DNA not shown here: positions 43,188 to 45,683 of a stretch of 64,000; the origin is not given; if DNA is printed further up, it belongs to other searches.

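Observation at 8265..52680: Two recurrent uncharacterised enzyme-like modules (A and B) are adjacent twice and fused once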

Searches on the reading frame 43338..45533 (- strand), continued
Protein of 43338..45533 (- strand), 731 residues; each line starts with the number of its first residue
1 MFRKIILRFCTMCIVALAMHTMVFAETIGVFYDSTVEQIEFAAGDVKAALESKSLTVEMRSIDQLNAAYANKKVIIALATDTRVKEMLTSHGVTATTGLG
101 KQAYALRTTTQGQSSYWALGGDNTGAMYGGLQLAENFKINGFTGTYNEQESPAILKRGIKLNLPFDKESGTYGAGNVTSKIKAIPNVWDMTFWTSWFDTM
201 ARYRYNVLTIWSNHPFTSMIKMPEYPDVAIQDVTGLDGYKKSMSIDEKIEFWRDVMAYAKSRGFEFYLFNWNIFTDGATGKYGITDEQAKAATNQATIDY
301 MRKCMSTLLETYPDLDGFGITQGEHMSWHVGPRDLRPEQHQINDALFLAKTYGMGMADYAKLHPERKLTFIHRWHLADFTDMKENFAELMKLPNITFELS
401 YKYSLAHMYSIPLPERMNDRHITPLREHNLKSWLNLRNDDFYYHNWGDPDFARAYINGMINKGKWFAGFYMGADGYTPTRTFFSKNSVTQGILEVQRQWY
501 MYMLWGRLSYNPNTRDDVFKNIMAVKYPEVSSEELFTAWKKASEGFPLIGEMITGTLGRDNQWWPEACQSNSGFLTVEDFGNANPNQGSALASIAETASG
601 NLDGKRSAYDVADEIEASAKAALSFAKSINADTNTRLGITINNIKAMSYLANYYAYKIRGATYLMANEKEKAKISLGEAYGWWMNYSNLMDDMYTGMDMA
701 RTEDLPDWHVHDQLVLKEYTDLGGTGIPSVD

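Call 63: predict_structure(alignment_id=A2)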
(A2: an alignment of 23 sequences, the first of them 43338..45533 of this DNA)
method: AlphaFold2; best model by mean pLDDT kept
length: 731 residues; sequences in the alignment: 23
mean_pLDDT: 88.8   pTM: 0.90
mean pLDDT of the five models: 88.8, 86.4, 85.2, 84.7, 76.2
residues with pLDDT >= 90: 477; 70-90: 194; 50-70: 40; < 50: 20
segments of 3 or more residues with pLDDT < 50: 19-23, 325-339
pLDDT, mean of each block of 10 residues (from residue 1): 73 63 71 97 98 95 86 95 89 84 94 89 98 95 91 94 86 80 91 97 97 89 92 88 95 98 96 83 87 92 96 96 52 41 84 97 97 75 91 95 66 65 86 82 86 85 85 78 93 93 94 95 94 96 91 83 89 94 89 96 95 98 95 92 97 98 98 98 97 91 91 98 91 63
secondary structure, 60 per line:
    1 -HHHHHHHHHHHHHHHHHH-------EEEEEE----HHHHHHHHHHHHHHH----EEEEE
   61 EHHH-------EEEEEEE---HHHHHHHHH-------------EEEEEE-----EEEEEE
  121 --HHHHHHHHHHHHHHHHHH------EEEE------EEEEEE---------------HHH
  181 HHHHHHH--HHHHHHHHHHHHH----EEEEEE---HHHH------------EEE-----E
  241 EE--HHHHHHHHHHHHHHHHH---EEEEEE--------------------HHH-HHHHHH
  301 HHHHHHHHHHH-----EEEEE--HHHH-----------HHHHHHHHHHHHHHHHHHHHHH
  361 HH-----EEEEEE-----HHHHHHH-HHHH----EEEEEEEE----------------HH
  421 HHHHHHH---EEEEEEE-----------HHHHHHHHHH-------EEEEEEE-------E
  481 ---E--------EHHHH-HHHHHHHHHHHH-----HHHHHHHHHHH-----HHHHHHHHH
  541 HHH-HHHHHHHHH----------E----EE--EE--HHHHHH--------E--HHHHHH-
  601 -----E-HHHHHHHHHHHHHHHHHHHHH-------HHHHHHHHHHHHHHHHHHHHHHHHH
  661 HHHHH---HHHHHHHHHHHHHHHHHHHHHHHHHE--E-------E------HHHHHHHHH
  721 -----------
elements in order (helices of 4 or more, strands of 3 or more residues): H2-19 E27-32 H37-51 E56-61 E72-78 H82-90 E104-109 E115-120 H123-140 E147-150 E157-162 H178-187 H190-202 E207-212 H216-219 E232-234 E240-242 H245-261 E265-270 H295-311 E317-321 H324-327 H339-362 E368-373 H379-385 H387-390 E395-402 H419-427 E431-437 H449-458 E466-472 H494-497 H499-510 H516-526 H532-543 H545-553 H577-582 H594-599 H608-628 H636-665 H669-693 H712-720

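Call 65: fold_search(model_id=the predicted structure, library=pdb)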
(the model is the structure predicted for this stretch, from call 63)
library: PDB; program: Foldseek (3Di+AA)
matches with E <= 10: 1302; with E <= 0.001: 341
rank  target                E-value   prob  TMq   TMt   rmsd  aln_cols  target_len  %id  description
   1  6hzg                  7.1e-30  1.00  0.73  0.77   4.9       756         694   16  BP0997, GH138 enzyme targeting pectin rhamnogalacturonan II (released 2019-03-20)
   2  6hze_B                3.6e-29  1.00  0.71  0.62   5.0       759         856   16  BP0997, GH138 enzyme targeting pectin rhamnogalacturonan II (released 2019-03-20)
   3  6hzf_A                5.5e-29  1.00  0.70  0.61   5.5       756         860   15  BP0997, GH138 enzyme targeting pectin rhamnogalacturonan II (released 2019-03-20)
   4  6hzf_B                3.5e-28  1.00  0.71  0.62   5.0       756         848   15  BP0997, GH138 enzyme targeting pectin rhamnogalacturonan II (released 2019-03-20)
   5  6hze_A                6.9e-28  1.00  0.71  0.61   5.0       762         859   15  BP0997, GH138 enzyme targeting pectin rhamnogalacturonan II (released 2019-03-20)
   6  7khv_B                1.1e-14  1.00  0.45  0.54   9.2       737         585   12  CpOGA IN COMPLEX WITH LIGAND 54 (released 2020-12-02)
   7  1l8n_A                1.5e-14  1.00  0.51  0.55   9.0       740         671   12  The 1.5A crystal structure of alpha-D-glucuronidase from Bacillus stearothermophilus T-1, complexed with 4-O-methyl-gl (released 2003-03-21)
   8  1mqq                  1.7e-14  1.00  0.51  0.55   8.6       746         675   12  THE CRYSTAL STRUCTURE OF ALPHA-D-GLUCURONIDASE FROM BACILLUS STEAROTHERMOPHILUS T-1 COMPLEXED WITH GLUCURONIC ACID (released 2003-09-17)
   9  6pv4_B                5.3e-14  1.00  0.45  0.52   9.6       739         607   11  Structure of CpGH84A (released 2019-09-11)
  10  1k9e                  7.0e-14  1.00  0.51  0.55   8.5       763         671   11  Crystal structure of a mutated family-67 alpha-D-glucuronidase (E285N) from Bacillus stearothermophilus T-6, complexed w (released 2002-10-29)
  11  7khv_A                7.4e-14  1.00  0.46  0.55   8.9       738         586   11  CpOGA IN COMPLEX WITH LIGAND 54 (released 2020-12-02)
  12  6pv4_D                1.1e-13  1.00  0.46  0.53   9.2       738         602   11  Structure of CpGH84A (released 2019-09-11)
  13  5oxd                  1.2e-13  1.00  0.47  0.57   8.3       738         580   12  Complex of a C. perfringens O-GlcNAcase with a fragment hit (released 2018-05-16)
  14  1mqr                  1.3e-13  1.00  0.48  0.52   9.5       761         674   11  THE CRYSTAL STRUCTURE OF ALPHA-D-GLUCURONIDASE (E386Q) FROM BACILLUS STEAROTHERMOPHILUS T-6 (released 2003-09-17)
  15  6pv4_C                1.5e-13  1.00  0.46  0.53   9.6       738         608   12  Structure of CpGH84A (released 2019-09-11)
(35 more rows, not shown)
